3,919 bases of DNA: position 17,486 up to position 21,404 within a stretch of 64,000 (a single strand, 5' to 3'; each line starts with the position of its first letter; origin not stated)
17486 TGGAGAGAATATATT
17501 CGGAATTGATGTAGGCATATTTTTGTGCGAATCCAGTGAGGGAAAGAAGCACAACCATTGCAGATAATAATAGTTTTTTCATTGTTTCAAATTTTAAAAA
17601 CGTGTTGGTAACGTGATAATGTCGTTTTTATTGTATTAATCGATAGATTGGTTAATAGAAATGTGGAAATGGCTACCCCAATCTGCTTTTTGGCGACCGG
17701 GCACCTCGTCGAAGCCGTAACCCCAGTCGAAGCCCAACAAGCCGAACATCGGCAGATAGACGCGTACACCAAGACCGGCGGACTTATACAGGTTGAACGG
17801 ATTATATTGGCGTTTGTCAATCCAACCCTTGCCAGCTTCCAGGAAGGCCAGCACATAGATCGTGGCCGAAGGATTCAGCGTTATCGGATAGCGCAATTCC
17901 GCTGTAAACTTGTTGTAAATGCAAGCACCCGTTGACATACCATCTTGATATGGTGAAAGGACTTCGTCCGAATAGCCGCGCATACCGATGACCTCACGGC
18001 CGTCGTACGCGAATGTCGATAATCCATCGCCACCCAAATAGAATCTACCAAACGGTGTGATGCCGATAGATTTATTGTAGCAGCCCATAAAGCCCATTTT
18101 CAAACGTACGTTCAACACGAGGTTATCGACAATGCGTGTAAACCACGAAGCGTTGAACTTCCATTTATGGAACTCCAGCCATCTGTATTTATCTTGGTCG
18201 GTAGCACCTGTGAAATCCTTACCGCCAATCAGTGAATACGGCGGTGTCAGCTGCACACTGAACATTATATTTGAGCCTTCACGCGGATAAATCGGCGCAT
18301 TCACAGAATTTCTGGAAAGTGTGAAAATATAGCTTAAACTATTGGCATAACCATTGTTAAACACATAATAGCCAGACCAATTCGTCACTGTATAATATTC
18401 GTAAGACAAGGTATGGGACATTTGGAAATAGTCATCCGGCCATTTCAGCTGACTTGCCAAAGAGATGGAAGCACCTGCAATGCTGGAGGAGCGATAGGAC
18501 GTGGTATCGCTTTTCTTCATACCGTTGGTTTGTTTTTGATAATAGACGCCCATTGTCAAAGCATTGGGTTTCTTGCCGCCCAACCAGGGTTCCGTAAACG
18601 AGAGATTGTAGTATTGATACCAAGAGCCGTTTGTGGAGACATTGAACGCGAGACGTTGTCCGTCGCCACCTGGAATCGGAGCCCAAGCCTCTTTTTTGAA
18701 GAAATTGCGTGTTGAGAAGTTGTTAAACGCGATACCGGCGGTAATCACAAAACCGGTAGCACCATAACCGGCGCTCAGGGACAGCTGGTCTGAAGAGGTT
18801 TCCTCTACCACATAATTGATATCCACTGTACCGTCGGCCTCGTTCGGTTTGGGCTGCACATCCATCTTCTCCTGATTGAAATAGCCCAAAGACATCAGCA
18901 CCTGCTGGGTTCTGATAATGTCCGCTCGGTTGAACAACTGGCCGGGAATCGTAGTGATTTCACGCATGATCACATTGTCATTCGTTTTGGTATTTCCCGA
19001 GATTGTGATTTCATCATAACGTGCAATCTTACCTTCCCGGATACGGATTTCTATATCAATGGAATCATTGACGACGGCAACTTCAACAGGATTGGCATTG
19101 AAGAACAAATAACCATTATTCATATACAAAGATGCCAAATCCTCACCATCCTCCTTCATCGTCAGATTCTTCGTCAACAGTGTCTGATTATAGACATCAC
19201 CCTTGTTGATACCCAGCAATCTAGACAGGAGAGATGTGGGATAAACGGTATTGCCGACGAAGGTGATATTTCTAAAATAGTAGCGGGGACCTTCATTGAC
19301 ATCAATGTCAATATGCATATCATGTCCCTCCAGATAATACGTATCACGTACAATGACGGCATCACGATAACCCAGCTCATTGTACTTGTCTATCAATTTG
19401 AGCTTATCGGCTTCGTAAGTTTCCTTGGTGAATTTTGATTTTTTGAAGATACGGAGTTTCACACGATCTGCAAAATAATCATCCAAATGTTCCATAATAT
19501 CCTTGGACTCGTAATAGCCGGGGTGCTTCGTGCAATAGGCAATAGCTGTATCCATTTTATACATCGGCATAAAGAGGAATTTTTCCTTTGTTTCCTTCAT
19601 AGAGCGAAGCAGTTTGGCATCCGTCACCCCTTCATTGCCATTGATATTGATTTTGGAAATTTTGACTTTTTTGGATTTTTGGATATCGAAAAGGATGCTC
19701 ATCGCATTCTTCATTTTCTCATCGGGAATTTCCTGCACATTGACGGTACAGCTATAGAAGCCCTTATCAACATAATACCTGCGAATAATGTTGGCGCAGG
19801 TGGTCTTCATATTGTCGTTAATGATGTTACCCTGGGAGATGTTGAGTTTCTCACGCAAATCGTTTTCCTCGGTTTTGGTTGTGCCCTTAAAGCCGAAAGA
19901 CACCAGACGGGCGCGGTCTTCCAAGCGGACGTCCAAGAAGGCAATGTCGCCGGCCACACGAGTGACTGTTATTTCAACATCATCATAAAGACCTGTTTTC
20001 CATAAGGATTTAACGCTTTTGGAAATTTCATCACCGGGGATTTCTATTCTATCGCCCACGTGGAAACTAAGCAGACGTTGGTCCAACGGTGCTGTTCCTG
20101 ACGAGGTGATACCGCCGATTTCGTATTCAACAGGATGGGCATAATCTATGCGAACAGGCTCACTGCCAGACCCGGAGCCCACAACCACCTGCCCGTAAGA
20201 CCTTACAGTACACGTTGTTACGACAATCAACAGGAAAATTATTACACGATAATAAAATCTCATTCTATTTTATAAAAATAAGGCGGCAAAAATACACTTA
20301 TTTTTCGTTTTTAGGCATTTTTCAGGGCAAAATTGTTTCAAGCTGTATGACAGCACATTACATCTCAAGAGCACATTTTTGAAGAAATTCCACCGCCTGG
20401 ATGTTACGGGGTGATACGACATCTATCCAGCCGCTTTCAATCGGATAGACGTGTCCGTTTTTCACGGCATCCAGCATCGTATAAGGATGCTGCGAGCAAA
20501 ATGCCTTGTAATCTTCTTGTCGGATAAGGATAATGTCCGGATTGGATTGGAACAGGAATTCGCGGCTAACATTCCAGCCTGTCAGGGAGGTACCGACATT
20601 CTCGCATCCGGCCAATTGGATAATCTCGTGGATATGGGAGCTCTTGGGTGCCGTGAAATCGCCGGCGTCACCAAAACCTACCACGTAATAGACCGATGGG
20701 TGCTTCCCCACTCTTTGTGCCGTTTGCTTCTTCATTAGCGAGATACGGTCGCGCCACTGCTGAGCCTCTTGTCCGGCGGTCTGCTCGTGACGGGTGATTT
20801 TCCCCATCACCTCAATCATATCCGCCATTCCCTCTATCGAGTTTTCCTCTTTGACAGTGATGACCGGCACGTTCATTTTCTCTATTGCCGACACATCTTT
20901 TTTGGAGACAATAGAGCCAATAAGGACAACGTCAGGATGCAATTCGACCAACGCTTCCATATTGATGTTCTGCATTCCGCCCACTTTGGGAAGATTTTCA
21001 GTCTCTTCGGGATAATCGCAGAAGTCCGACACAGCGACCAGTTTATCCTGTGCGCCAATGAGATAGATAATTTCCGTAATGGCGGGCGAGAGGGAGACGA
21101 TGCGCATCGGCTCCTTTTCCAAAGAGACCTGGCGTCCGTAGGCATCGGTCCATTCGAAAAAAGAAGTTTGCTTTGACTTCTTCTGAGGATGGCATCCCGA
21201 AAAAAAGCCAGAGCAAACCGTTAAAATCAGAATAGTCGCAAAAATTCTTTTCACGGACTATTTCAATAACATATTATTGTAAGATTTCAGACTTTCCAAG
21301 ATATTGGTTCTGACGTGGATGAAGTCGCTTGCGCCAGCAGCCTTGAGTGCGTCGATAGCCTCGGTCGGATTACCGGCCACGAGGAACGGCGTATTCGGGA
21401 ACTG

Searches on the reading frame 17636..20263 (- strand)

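Call 93: search_protein_families(library=pfam, proteins=[window:17636-20263:-], max_evalue=0.0001)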
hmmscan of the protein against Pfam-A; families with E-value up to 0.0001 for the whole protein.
window:17636-20263:- (875 aa): 1 family
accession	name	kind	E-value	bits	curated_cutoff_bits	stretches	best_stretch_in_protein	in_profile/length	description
PF07244.20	POTRA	-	2.7e-48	163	21.3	4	328-411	1-79/79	Surface antigen variable number repeat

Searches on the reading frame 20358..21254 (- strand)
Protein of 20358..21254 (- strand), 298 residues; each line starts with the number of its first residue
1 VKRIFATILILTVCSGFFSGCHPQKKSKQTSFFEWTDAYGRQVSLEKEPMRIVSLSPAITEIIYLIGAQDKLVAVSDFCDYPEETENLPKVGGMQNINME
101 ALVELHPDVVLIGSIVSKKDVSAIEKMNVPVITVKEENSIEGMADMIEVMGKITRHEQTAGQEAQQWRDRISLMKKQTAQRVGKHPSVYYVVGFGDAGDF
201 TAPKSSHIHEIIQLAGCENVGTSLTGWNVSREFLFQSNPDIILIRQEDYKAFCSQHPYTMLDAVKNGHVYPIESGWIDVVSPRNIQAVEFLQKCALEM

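Call 93: search_protein_families(library=pfam, proteins=[window:20358-21254:-], max_evalue=0.0001)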
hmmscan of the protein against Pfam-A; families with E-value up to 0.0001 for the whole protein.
window:20358-21254:- (298 aa): 1 family
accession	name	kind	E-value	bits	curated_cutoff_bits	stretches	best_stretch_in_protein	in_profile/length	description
PF01497.23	Peripla_BP_2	-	7e-29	101.3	27.5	1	52-272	1-231/235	Periplasmic binding protein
